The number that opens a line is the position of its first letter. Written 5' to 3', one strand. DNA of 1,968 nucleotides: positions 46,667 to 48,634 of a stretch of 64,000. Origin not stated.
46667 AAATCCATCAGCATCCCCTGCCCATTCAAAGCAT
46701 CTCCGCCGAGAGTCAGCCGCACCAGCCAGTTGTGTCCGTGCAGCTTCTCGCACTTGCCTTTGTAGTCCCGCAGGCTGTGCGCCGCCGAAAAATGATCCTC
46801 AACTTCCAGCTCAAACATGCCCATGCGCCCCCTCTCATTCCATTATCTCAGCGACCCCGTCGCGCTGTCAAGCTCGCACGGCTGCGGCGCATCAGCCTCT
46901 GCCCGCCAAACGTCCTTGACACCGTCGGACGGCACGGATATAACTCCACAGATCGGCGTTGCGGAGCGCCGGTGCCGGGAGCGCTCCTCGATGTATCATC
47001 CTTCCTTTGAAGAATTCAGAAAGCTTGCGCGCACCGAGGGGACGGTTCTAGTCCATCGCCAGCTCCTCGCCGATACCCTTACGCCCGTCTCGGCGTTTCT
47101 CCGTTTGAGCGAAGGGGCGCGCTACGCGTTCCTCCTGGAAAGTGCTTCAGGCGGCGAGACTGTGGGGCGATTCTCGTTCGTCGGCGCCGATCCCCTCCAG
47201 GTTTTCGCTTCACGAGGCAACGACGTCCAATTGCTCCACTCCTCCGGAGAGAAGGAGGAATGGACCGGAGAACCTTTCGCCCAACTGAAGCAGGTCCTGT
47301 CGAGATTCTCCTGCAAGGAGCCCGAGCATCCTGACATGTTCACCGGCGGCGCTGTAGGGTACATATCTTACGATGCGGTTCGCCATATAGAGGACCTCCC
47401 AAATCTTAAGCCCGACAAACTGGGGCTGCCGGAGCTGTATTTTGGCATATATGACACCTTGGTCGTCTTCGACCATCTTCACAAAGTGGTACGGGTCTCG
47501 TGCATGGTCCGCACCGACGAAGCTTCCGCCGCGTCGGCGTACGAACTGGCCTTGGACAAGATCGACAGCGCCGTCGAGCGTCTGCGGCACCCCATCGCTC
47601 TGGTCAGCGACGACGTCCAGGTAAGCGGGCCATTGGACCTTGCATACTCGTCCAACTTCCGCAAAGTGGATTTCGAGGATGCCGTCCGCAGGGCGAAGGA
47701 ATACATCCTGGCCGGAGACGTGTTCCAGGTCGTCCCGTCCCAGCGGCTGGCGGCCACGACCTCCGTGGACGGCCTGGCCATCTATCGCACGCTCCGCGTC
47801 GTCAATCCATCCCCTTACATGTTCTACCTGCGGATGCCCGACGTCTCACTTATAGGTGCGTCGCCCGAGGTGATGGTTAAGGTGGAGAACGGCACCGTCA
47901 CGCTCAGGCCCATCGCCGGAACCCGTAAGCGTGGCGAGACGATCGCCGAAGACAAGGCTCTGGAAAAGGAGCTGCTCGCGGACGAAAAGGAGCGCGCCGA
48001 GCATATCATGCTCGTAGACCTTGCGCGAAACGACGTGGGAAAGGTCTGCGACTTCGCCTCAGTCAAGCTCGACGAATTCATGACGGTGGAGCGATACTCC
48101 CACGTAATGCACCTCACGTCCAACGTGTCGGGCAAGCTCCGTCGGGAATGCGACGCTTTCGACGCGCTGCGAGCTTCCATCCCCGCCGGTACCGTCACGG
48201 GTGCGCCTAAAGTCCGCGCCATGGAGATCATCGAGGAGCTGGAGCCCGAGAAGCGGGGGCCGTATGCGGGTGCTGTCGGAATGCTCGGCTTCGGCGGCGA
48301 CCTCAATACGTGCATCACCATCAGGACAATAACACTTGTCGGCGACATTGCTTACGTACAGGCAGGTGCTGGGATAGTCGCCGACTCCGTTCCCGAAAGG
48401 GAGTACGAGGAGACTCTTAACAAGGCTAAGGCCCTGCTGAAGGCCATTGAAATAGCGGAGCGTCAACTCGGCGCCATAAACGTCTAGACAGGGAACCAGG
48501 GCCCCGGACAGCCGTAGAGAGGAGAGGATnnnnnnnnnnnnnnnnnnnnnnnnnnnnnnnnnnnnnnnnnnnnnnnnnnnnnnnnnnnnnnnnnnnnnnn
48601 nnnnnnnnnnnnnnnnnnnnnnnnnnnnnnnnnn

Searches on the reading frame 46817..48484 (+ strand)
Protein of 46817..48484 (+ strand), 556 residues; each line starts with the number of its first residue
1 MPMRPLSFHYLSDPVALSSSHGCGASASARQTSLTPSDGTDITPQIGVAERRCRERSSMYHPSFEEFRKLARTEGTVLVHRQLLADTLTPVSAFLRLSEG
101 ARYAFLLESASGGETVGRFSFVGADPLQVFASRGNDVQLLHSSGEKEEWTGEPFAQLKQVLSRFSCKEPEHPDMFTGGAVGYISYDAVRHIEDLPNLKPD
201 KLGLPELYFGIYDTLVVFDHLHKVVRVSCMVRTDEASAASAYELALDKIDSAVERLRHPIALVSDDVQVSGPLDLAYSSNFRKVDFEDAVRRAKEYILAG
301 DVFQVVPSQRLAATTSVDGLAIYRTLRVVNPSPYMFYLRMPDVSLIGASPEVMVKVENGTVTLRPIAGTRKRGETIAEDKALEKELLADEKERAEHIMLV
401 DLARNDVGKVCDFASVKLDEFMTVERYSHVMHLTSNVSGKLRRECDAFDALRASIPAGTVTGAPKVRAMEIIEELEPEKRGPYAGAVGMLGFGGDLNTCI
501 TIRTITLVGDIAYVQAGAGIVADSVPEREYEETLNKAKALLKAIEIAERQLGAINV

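Call 62: search_protein_families(library=pfam, proteins=[window:46817-48484:+], max_evalue=0.00001)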
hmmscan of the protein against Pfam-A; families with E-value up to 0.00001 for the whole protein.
window:46817-48484:+ (556 aa): 2 families
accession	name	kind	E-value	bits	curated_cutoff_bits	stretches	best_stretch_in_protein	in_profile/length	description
PF00425.24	Chorismate_bind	-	3.9e-94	315.4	27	1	284-536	3-257/257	chorismate binding enzyme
PF04715.19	Anth_synt_I_N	-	2.7e-39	135.1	23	1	86-225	1-138/140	Anthranilate synthase component I, N terminal region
